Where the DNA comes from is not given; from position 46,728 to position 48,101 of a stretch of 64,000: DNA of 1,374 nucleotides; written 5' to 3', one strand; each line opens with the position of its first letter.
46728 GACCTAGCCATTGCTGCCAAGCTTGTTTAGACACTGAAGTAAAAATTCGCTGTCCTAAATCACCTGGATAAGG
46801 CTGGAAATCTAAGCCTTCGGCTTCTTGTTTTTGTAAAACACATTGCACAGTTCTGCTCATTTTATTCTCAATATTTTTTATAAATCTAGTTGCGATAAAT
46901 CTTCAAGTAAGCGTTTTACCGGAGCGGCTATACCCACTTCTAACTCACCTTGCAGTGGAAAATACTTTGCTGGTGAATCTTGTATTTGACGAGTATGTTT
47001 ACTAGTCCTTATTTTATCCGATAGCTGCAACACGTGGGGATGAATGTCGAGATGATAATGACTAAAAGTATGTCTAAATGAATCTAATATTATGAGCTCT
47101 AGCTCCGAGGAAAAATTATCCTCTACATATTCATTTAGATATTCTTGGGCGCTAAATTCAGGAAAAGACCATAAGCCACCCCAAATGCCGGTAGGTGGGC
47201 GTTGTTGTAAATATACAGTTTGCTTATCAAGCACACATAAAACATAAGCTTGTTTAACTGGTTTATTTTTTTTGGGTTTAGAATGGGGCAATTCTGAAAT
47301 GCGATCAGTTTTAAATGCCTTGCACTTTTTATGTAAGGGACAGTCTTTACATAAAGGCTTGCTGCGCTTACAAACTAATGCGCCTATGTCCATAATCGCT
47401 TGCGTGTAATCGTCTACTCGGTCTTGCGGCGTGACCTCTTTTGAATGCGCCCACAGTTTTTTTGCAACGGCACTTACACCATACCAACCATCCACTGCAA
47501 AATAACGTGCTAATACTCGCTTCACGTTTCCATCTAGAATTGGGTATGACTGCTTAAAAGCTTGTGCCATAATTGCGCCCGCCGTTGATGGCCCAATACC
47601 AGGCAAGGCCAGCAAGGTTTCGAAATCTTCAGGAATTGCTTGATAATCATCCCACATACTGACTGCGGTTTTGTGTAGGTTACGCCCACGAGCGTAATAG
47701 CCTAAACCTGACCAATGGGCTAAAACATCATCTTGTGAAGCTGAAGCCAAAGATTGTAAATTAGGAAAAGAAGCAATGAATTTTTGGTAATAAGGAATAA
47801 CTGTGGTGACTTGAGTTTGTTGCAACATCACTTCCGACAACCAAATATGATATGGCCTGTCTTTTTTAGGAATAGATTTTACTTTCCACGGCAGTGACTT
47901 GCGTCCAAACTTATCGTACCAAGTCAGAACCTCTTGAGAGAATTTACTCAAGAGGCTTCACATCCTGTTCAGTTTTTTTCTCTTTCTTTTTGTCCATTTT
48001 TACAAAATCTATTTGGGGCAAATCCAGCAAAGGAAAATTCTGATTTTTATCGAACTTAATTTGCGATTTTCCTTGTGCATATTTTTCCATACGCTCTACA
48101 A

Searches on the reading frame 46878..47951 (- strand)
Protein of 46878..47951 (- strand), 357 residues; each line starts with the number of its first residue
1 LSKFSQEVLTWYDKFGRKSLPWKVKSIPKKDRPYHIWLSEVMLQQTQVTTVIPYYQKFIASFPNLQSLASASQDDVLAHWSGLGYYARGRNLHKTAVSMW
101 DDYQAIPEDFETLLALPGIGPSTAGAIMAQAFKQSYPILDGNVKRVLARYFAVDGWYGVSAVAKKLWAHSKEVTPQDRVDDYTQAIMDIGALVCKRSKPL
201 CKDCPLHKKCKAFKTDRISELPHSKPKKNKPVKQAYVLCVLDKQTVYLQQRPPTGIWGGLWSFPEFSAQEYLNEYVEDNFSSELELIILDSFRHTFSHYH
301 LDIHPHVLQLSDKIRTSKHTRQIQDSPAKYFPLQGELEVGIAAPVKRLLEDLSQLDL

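Call 41: search_protein_families(library=ncbifam, proteins=[window:46878-47951:-], max_evalue=1e-10)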
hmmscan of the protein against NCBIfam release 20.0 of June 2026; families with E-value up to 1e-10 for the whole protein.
window:46878-47951:- (357 aa): 4 families
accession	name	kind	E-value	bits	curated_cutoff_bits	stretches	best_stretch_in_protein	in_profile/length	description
NF008132.0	PRK10880.1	equivalog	2.9e-128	427.8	427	1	2-354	5-347/351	A/G-specific adenine glycosylase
TIGR01084.1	mutY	equivalog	1.7e-106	355.8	286.5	1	3-276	1-273/277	A/G-specific adenine glycosylase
NF010488.0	PRK13910.1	equivalog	2.2e-36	125.8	471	1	41-266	1-219/290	adenine-specific DNA glycosylase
TIGR01083.1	nth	equivalog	9.9e-15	54.7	211.7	1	33-201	27-192/192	endonuclease III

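Call 42: find_homologous_proteins(query=window:46878-47951:-, max_evalue=1e-40)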
Query window:46878-47951:- (357 aa): 7999 proteins with E <= 1e-40 among 8000 candidates; the best 120 are listed.
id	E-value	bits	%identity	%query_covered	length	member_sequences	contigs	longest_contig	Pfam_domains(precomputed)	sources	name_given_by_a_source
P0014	1.3e-238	809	97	100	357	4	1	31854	PF00730.32,PF00633.30,PF14815.13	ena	-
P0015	3.7e-200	682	81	100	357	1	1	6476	PF00730.32,PF00633.30,PF14815.13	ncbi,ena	-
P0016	4.7e-197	672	81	98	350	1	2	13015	PF00730.32,PF00633.30,PF14815.13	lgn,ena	-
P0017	7.1e-193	658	79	100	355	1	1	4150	PF00730.32,PF00633.30,PF14815.13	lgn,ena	-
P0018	7.0e-176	603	71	100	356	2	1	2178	PF00730.32,PF00633.30,PF14815.13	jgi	-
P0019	1.9e-166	572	68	99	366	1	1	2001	PF00730.32,PF00633.30,PF14815.13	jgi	-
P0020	6.7e-161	553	76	89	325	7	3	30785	PF00730.32,PF00633.30,PF14815.13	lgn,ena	-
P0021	1.8e-158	545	66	98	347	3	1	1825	PF00730.32,PF00633.30,PF14815.13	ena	-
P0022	2.2e-157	542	64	100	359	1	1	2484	PF00730.32,PF14815.13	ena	-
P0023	5.6e-154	530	65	100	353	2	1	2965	PF00730.32,PF00633.30,PF14815.13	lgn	-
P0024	9.3e-154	530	64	99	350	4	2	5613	PF00730.32,PF00633.30,PF14815.13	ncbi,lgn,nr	ncbi:MAG: A/G-specific adenine glycosylase [Gammaproteobacteria bacterium]|nr:A/G-specific adenine g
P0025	4.2e-152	524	65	98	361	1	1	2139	PF00730.32,PF14815.13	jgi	-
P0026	2.3e-148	512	73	85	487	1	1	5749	PF00730.32,PF00633.30,PF14815.13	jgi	-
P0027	5.2e-145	501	60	100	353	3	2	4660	PF00730.32,PF00633.30,PF14815.13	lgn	-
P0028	1.3e-139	483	62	98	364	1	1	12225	PF00730.32,PF14815.13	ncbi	-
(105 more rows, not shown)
